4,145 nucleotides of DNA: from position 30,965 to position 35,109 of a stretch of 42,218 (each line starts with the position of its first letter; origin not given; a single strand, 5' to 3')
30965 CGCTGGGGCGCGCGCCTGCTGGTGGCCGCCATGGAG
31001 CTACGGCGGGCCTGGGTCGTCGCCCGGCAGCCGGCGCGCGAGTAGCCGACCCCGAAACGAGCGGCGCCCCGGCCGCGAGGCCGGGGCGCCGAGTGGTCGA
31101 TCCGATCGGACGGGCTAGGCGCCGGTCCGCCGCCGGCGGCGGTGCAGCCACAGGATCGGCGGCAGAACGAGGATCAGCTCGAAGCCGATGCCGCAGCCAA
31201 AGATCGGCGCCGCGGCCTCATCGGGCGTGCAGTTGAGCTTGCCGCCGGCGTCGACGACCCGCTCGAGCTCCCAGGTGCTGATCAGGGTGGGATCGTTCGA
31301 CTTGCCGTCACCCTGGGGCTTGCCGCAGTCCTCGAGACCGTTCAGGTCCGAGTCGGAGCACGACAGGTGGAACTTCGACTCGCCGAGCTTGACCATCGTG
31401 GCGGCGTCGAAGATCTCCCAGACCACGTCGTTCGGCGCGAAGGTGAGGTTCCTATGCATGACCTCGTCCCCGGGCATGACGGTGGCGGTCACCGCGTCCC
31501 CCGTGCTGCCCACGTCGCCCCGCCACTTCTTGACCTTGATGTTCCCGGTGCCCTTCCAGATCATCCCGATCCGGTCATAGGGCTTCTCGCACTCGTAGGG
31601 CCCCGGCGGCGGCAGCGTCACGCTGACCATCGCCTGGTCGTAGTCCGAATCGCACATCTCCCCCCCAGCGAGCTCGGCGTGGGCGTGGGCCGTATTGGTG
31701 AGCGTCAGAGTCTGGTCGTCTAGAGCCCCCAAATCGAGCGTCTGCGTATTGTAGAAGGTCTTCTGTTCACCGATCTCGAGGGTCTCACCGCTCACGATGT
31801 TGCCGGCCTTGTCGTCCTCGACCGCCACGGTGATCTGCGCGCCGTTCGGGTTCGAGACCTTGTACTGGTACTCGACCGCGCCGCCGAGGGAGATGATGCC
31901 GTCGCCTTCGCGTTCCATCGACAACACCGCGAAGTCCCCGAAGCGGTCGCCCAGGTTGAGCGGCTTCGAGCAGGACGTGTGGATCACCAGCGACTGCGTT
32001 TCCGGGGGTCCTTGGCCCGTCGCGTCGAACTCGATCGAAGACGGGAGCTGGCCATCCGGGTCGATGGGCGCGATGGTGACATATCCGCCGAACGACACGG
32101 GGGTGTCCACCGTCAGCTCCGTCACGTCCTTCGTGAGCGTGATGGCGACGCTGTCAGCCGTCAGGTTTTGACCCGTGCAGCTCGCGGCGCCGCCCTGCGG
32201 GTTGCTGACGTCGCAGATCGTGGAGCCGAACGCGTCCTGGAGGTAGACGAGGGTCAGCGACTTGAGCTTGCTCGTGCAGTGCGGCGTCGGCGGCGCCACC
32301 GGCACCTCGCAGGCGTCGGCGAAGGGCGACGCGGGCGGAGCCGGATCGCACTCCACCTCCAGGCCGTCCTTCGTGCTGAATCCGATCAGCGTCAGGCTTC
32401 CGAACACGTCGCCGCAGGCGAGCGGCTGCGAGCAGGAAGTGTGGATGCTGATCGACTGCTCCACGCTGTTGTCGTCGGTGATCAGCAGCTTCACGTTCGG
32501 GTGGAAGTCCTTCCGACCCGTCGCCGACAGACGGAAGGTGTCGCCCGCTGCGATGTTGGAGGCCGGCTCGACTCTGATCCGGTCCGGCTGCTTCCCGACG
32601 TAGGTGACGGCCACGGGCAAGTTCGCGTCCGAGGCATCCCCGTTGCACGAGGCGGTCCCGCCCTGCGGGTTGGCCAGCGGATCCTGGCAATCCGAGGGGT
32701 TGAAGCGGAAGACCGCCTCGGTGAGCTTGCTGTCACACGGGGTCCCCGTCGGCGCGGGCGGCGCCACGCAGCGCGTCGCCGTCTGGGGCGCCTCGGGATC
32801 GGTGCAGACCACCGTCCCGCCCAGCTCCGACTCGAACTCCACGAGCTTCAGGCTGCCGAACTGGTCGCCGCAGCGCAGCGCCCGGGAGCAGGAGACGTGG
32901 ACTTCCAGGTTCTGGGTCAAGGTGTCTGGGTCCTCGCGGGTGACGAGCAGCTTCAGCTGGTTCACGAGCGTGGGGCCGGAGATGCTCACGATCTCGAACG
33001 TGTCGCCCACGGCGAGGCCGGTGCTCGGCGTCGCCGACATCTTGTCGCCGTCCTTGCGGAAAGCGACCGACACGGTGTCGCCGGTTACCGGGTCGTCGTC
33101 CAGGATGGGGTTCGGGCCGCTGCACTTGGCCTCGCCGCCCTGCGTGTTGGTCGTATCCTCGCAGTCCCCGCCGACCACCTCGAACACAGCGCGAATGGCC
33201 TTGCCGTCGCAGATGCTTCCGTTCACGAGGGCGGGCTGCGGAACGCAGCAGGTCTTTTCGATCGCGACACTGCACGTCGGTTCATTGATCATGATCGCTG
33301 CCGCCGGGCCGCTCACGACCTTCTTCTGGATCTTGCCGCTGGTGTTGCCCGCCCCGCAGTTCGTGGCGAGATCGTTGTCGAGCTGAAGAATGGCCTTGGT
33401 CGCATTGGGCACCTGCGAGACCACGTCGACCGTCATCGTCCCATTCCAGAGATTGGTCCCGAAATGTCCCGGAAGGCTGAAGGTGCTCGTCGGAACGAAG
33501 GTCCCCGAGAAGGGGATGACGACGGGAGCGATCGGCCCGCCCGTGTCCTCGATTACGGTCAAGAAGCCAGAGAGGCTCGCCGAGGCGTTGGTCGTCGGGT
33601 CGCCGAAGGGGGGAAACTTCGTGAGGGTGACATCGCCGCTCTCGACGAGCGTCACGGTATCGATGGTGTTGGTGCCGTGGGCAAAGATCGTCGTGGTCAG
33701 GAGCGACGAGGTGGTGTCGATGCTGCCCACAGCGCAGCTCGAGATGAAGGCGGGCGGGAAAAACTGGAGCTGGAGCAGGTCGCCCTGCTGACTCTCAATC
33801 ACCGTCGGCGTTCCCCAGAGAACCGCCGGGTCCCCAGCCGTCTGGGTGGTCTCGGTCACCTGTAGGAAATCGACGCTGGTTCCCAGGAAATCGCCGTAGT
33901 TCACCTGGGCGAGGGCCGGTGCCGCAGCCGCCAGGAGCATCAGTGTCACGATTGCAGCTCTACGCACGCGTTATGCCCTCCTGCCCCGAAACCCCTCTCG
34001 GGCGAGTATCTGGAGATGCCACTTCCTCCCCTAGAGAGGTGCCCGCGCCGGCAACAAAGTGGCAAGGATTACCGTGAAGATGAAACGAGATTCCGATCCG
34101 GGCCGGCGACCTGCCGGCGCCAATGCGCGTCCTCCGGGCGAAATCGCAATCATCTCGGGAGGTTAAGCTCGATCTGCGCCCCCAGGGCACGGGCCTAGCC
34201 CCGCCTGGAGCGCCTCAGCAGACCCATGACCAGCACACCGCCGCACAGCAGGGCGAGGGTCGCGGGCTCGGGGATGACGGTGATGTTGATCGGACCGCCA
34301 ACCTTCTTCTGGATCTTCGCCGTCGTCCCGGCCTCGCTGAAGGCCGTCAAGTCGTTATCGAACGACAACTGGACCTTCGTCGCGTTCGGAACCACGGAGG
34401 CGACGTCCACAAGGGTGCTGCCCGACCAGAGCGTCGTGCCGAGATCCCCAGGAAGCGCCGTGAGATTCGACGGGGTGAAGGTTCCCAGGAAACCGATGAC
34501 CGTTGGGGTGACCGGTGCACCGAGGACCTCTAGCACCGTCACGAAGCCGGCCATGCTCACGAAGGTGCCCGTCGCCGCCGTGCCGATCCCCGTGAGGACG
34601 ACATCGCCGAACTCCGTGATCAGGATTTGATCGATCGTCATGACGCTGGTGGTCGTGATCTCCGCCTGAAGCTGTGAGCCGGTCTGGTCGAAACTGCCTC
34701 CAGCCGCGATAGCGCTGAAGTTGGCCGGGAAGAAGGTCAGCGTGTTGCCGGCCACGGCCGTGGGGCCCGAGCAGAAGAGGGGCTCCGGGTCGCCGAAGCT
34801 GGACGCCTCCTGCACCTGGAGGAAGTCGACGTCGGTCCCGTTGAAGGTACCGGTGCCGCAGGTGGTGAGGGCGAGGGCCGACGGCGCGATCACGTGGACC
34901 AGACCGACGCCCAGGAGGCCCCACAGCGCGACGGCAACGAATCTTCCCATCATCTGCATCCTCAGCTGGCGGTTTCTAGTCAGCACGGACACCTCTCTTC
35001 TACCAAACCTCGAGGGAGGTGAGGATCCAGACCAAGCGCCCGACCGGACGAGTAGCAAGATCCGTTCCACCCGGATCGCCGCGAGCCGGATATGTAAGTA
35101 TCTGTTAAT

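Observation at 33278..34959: Adjacent paralogues share one N-terminal domain but carry different C-terminal anchors; a relic of the PEP motif marks the junction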

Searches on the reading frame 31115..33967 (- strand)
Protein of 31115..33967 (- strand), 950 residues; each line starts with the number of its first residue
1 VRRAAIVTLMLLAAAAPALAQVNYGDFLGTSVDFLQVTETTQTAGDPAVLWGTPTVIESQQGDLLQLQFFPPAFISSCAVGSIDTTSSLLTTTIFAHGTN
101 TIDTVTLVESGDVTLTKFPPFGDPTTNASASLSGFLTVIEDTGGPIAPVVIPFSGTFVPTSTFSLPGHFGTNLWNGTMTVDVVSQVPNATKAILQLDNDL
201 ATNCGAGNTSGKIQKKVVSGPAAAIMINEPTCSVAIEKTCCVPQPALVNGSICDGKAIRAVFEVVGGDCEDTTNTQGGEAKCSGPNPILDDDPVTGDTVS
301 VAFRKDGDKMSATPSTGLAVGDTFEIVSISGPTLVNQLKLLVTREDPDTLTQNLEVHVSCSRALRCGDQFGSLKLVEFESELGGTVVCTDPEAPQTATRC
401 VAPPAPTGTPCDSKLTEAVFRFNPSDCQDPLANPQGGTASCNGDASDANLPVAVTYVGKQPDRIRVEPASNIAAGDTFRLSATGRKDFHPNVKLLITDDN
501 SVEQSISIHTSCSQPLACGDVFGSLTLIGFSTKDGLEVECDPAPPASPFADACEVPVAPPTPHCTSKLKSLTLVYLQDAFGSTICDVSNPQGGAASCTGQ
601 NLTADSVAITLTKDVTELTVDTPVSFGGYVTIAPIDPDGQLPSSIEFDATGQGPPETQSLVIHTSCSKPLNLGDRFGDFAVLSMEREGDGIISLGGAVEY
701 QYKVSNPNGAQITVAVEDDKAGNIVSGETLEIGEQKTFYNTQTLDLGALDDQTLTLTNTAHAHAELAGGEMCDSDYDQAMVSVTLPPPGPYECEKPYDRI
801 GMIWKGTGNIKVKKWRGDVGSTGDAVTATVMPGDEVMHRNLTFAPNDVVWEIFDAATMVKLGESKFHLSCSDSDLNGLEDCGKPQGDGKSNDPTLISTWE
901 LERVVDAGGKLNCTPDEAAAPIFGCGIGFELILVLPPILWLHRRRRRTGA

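Call 4: search_protein_families(library=ncbifam, proteins=[window:31115-33967:-], max_evalue=1)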
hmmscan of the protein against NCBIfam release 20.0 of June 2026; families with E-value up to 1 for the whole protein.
window:31115-33967:- (950 aa): 0 families

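Call 5: search_protein_families(library=pfam, proteins=[window:31115-33967:-], max_evalue=1)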
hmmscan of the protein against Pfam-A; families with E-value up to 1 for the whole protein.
window:31115-33967:- (950 aa): 2 families
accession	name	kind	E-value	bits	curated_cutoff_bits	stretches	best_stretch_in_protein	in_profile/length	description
PF24269.1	DUF7467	-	8.9e-57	191.3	27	3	414-530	1-116/116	Domain of unknown function (DUF7467)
PF19944.4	DUF6406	-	0.044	14.4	26.9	0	697-735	22-61/84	Family of unknown function (DUF6406)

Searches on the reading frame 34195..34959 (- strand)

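Call 4: search_protein_families(library=ncbifam, proteins=[window:34195-34959:-], max_evalue=1)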
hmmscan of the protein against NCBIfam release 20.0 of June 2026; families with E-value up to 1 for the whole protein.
window:34195-34959:- (254 aa): 13 families
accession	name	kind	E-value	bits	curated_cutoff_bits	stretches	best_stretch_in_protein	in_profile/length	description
NF038126.1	PEP_CTERM_FxDxF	subfamily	3.2e-06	27.5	50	1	211-252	123-165/165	FxDxF family PEP-CTERM protein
NF038129.1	PEP_NF038129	equivalog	3.8e-06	26.9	65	1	206-252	148-194/194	NF038129 family PEP-CTERM protein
NF033554.9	floc_PepA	equivalog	4.3e-05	23.4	80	1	127-252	153-260/261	flocculation-associated PEP-CTERM protein PepA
NF038125.1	PEP_CTERM_THxN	subfamily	0.00013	21.6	85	1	223-251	216-245/246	THxN family PEP-CTERM protein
TIGR02595.1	PEP_CTERM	domain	0.00014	22.4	16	1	229-253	1-24/24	PEP-CTERM sorting domain-containing protein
NF041538.1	PEP_EDSA_1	subfamily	0.00048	19.9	100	1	226-252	280-307/307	EDSAP-1 family PEP-CTERM protein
NF038124.1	PEP_CTERM_TLD_A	exception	0.0017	18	100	1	225-253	207-235/235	PEP_CTERM-anchored TLD domain-containing protein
NF033947.0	PEP-cistern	hypoth_equivalog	0.0029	17.4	60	1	213-250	163-194/195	cistern family PEP-CTERM protein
NF038120.1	PEP_CTERM_QFxxD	subfamily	0.0051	16.7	80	1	224-253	188-215/215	NF038120 family PEP-CTERM protein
NF038118.1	PEP_CTERM_CCXG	equivalog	0.0058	16.3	90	1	227-252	174-199/199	CCXG family PEP-CTERM protein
NF038119.1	PEP_CTERM_MHFG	equivalog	0.016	15.5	100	1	211-253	218-260/260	MHFG family PEP-CTERM protein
NF041927.1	Xrt_dep_XDP1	equivalog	0.019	14.9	125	1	225-252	216-242/242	exosortase-dependent surface protein XDP1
NF035944.1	PEPxxWA-CTERM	domain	0.17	11.8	35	1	229-252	1-23/24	PEPxxWA-CTERM sorting domain-containing protein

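Call 5: search_protein_families(library=pfam, proteins=[window:34195-34959:-], max_evalue=1)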
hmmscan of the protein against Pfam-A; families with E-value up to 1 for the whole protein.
window:34195-34959:- (254 aa): 1 family
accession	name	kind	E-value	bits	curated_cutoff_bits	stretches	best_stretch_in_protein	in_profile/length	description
PF07589.16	PEP-CTERM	-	0.00034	21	20.7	1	229-253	2-24/24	PEP-CTERM motif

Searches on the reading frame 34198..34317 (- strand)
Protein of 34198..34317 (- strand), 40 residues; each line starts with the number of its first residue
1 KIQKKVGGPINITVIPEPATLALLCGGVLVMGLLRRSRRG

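Call 13: search_protein_families(library=ncbifam, proteins=[window:34198-34317:-], max_evalue=10)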
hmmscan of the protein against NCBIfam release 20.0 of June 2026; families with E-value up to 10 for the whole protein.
seq(40 aa): 13 families
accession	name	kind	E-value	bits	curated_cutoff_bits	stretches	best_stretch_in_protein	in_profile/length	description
NF038126.1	PEP_CTERM_FxDxF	subfamily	8.8e-07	29.3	50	1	7-38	134-165/165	FxDxF family PEP-CTERM protein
TIGR02595.1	PEP_CTERM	domain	3.3e-06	27.5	16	1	15-39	1-24/24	PEP-CTERM sorting domain-containing protein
NF038129.1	PEP_NF038129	equivalog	3.6e-06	26.9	65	1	10-38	166-194/194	NF038129 family PEP-CTERM protein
NF041538.1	PEP_EDSA_1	subfamily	5.8e-06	26.2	100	1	11-38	279-307/307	EDSAP-1 family PEP-CTERM protein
NF033554.9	floc_PepA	equivalog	6.1e-06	26.2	80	1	7-38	229-260/261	flocculation-associated PEP-CTERM protein PepA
NF038125.1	PEP_CTERM_THxN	subfamily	1.9e-05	24.4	85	1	10-37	217-245/246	THxN family PEP-CTERM protein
NF038124.1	PEP_CTERM_TLD_A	exception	0.0001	22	100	1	11-39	207-235/235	PEP_CTERM-anchored TLD domain-containing protein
NF038120.1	PEP_CTERM_QFxxD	subfamily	0.00016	21.6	80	1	10-39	188-215/215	NF038120 family PEP-CTERM protein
NF038118.1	PEP_CTERM_CCXG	equivalog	0.00042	20.1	90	1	13-38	174-199/199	CCXG family PEP-CTERM protein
NF041927.1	Xrt_dep_XDP1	equivalog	0.0017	18.4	125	1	11-38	216-242/242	exosortase-dependent surface protein XDP1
NF038119.1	PEP_CTERM_MHFG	equivalog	0.0027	18.1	100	1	9-39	230-260/260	MHFG family PEP-CTERM protein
NF033947.0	PEP-cistern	hypoth_equivalog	0.0038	17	60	1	11-36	169-194/195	cistern family PEP-CTERM protein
NF035944.1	PEPxxWA-CTERM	domain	0.004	17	35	1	15-38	1-23/24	PEPxxWA-CTERM sorting domain-containing protein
